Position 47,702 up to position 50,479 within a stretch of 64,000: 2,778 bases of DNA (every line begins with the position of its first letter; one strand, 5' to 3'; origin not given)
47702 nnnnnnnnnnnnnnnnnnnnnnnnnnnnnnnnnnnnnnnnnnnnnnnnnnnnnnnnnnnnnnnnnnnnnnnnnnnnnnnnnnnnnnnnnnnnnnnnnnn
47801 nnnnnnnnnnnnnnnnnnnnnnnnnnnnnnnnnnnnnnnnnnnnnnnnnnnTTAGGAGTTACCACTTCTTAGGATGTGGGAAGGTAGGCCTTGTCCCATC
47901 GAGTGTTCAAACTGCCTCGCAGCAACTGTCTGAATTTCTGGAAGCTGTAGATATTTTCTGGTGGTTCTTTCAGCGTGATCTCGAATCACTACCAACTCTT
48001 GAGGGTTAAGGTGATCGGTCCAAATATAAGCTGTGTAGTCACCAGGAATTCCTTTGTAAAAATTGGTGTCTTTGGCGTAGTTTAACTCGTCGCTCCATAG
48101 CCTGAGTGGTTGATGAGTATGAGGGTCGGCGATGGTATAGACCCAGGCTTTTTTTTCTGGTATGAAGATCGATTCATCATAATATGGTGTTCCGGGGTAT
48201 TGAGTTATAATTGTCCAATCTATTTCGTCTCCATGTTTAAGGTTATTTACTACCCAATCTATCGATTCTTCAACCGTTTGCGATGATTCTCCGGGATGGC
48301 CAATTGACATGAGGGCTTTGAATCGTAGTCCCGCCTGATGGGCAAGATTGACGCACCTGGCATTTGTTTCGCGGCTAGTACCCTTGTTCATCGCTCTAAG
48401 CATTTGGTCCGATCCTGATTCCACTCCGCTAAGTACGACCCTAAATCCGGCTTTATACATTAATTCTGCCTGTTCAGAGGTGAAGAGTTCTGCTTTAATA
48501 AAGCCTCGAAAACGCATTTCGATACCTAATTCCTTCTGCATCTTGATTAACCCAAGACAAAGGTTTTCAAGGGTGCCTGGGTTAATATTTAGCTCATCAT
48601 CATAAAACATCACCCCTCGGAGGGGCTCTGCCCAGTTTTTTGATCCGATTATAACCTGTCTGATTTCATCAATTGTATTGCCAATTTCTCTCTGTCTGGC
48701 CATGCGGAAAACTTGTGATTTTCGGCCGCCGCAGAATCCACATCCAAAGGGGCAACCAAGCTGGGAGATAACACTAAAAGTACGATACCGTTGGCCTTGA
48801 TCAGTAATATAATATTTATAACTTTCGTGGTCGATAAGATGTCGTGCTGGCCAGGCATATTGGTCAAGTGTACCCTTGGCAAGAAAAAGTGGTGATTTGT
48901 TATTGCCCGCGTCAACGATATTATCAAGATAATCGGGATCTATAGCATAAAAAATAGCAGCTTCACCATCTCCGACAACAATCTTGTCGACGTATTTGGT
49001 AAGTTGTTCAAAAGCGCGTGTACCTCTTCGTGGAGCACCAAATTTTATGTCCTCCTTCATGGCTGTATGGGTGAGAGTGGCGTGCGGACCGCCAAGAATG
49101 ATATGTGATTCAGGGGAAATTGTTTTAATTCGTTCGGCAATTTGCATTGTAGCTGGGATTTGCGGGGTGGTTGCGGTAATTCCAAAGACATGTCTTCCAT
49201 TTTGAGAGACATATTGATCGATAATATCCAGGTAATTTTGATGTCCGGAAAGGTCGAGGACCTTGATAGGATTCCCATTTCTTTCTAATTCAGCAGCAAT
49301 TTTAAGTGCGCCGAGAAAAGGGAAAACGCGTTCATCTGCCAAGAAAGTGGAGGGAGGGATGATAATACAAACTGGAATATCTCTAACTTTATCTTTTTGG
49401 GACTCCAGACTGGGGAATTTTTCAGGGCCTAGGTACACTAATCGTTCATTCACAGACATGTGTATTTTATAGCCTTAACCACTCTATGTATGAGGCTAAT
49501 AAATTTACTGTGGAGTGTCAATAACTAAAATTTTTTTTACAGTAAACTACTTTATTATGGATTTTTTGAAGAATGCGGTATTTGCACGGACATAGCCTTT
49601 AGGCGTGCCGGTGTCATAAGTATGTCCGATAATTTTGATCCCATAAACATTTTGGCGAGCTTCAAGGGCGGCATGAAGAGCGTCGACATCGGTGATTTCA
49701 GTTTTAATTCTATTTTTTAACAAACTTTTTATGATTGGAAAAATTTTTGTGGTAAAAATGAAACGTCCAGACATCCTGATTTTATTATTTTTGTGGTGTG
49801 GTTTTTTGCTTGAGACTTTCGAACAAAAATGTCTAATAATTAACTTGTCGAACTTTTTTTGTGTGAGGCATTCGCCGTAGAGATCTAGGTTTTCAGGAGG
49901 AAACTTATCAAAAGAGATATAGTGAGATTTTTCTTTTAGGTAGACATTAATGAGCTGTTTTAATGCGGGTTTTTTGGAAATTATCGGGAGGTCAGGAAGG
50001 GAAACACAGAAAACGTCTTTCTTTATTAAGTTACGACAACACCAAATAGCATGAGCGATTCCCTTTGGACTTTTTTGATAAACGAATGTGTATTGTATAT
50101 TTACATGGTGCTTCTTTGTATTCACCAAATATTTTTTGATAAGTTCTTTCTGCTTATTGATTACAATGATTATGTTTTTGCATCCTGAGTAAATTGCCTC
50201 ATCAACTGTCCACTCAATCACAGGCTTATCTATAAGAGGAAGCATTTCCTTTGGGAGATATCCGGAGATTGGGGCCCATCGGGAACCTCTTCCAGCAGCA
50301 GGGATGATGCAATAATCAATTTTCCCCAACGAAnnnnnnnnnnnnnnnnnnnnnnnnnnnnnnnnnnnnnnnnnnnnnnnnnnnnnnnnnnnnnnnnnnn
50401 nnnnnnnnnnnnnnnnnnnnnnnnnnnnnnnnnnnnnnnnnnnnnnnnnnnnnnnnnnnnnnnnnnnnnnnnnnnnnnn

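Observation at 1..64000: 64 kb glycosylation supercluster with at least 16 GT-C membrane transferases and at least 4 polyprenol-P-sugar synthases: a candidate ALG-like extracytoplasmic assembly line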

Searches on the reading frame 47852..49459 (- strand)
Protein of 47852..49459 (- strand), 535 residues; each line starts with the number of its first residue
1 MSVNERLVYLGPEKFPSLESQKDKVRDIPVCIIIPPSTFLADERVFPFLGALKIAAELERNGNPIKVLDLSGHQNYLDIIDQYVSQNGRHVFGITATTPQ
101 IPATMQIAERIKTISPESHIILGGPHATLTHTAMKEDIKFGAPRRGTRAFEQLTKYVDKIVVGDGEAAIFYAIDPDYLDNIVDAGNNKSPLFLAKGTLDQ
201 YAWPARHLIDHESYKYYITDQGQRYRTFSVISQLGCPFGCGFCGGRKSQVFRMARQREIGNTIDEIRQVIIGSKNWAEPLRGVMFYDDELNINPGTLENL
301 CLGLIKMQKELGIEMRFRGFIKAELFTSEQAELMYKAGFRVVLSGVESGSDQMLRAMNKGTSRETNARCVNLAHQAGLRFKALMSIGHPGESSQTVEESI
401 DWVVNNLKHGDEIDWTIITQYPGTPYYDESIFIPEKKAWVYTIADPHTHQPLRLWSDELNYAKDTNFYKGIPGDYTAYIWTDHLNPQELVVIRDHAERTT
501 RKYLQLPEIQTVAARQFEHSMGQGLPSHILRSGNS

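Call 8: search_protein_families(library=pfam, proteins=[window:47852-49459:-], max_evalue=0.001)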
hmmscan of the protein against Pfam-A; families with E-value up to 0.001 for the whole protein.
window:47852-49459:- (535 aa): 2 families
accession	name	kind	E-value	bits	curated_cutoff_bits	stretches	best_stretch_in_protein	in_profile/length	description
PF04055.27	Radical_SAM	-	3.3e-17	63.6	29.5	1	231-403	2-166/166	Radical SAM superfamily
PF02310.24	B12-binding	-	2.4e-11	44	32.1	1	49-152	15-119/121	B12 binding domain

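Call 102: search_protein_families(library=ncbifam, proteins=[window:47852-49459:-], max_evalue=0.00001)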
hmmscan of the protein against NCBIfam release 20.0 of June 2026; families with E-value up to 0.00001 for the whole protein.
window:47852-49459:- (535 aa): 15 families
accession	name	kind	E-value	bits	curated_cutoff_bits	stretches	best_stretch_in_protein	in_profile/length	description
TIGR04479.1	bcpD_PhpK_rSAM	subfamily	6.1e-30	104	600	1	219-404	233-407/504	PhpK family radical SAM P-methyltransferase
TIGR03471.1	HpnJ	equivalog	2.9e-22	79.2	577.6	1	228-430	198-387/472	hopanoid biosynthesis associated radical SAM protein HpnJ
TIGR02026.1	BchE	equivalog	1.6e-18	66.8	481.35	1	46-429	20-386/497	magnesium-protoporphyrin IX monomethyl ester anaerobic oxidative cyclase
TIGR04072.2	rSAM_ladder_B12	equivalog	1.2e-17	63.7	360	1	156-427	120-369/443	lipid biosynthesis B12-binding/radical SAM protein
TIGR04013.1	B12_SAM_MJ_1487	hypoth_equivalog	1.4e-16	60.3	251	1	90-428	45-355/382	TIGR04013 family B12-binding domain/radical SAM domain-containing protein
TIGR04014.1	B12_SAM_MJ_0865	equivalog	4.7e-16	58.6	360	1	232-445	165-373/434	methyl-coenzyme M reductase glutamine C-methyltransferase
TIGR03975.1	rSAM_ocin_1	subfamily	3.8e-15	55.4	281.85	1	322-409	347-432/606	RiPP maturation radical SAM C-methyltransferase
NF033070.1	rSAM_AprD4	equivalog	1.1e-14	54.3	500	1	194-460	166-416/456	AprD4 family radical SAM diol-dehydratase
TIGR04385.1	B12_rSAM_cofa1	equivalog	9.4e-13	48.2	450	1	175-403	145-361/438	B12 lower ligand biosynthesis radical SAM protein BzaD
NF050148.1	rSAM_ApyD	equivalog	1.6e-12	46.6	750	0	33-134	10-120/645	RiPP biosynthesis radical SAM protein ApyD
NF038361.1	rSAM_Sden_1168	equivalog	1.6e-10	40.2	575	1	17-431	51-474/560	Sden_1168 family B12-binding radical SAM P-methyltransferase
TIGR04367.1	HpnR_B12_rSAM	equivalog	1.6e-10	40.1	650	1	49-427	23-370/490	hopanoid C-3 methylase HpnR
NF045585.1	rSAM_slr0320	equivalog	3.4e-07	29.2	775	1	212-388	223-387/511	photosystem II high light acclimation radical SAM protein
TIGR04190.1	B12_SAM_Ta0216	equivalog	7.4e-07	28.1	500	1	45-409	35-397/554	TIGR04190 family B12-binding domain/radical SAM domain protein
TIGR04295.1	B12_rSAM_oligo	hypoth_equivalog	6.6e-06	25.1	400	0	196-442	170-396/422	TIGR04295 family B12-binding domain-containing radical SAM protein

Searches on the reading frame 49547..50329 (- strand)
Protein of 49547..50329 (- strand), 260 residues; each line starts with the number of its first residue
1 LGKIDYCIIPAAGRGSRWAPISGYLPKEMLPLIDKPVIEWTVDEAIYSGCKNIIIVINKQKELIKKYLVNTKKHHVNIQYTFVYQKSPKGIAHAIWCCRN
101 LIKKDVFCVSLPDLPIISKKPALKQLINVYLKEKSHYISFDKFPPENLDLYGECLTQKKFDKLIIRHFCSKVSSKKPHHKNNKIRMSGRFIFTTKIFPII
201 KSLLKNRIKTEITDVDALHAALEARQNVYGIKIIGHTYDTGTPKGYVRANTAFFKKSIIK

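Call 8: search_protein_families(library=pfam, proteins=[window:49547-50329:-], max_evalue=0.001)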
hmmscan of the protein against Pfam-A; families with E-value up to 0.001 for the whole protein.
window:49547-50329:- (260 aa): 3 families
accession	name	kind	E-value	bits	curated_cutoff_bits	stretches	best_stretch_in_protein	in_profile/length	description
PF00483.29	NTP_transferase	-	9.4e-25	88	21.2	1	8-252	3-241/245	Nucleotidyl transferase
PF12804.13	NTP_transf_3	-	3e-08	34.4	27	1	7-130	1-111/160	MobA-like NTP transferase domain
PF01128.25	IspD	-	1.2e-06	28.9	27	1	7-70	3-65/221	2-C-methyl-D-erythritol 4-phosphate cytidylyltransferase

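Call 102: search_protein_families(library=ncbifam, proteins=[window:49547-50329:-], max_evalue=0.00001)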
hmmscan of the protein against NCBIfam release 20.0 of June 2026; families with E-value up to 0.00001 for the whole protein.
window:49547-50329:- (260 aa): 23 families
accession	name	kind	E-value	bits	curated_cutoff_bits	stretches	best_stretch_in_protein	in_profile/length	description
TIGR01099.1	galU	equivalog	1.2e-46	159.5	326.8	2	71-249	87-261/261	UTP--glucose-1-phosphate uridylyltransferase GalU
TIGR01208.1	rmlA_long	equivalog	2.9e-28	98.8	320.25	1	8-254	3-235/353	glucose-1-phosphate thymidylyltransferase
TIGR03992.1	Arch_glmU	subfamily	1.5e-25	89.9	292.1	1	7-256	3-230/393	bifunctional sugar-1-phosphate nucleotidylyltransferase/acetyltransferase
NF007516.0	PRK10122.1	equivalog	1.4e-22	80.3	534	2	7-67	6-66/297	UTP--glucose-1-phosphate uridylyltransferase GalF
TIGR01105.1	galF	equivalog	8.8e-20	71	659.2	2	7-67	6-66/297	GalU regulator GalF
NF009928.0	PRK13389.1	equivalog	1.4e-19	70.4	548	1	3-67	7-71/302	UTP--glucose-1-phosphate uridylyltransferase GalU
NF041313.1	UDPGP_AglF_Halo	equivalog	4.5e-17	62.3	400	1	8-250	4-231/234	UTP--glucose-1-phosphate uridylyltransferase AglF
NF041173.1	Sug_nt_acttase_Thmprot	equivalog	1.5e-14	53.8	600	1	8-254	4-228/405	bifunctional sugar-1-phosphate nucleotidylyltransferase/acetyltransferase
TIGR01207.1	rmlA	equivalog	5.4e-14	52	360.65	1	8-249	3-232/286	glucose-1-phosphate thymidylyltransferase RfbA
TIGR01173.1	glmU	equivalog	6.2e-13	48.4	366.85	1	8-211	4-192/452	bifunctional UDP-N-acetylglucosamine diphosphorylase/glucosamine-1-phosphate N-acetyltransferase GlmU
NF010937.0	PRK14357.1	equivalog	1.2e-12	47.5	658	1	7-157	3-140/448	bifunctional UDP-N-acetylglucosamine diphosphorylase/glucosamine-1-phosphate N-acetyltransferase GlmU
NF012024.0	PRK15480.1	equivalog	6.7e-12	45.1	588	1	6-249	5-236/292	glucose-1-phosphate thymidylyltransferase RfbA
NF045761.1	NAMPUrTaseMurU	equivalog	3.2e-11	43.5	250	1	8-109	4-103/226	N-acetylmuramate alpha-1-phosphate uridylyltransferase MurU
NF010933.0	PRK14353.1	equivalog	6.7e-11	41.5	505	1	7-160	8-152/453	bifunctional UDP-N-acetylglucosamine diphosphorylase/glucosamine-1-phosphate N-acetyltransferase GlmU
NF010935.0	PRK14355.1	equivalog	1.3e-10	40.6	718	1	7-135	6-126/459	bifunctional UDP-N-acetylglucosamine diphosphorylase/glucosamine-1-phosphate N-acetyltransferase GlmU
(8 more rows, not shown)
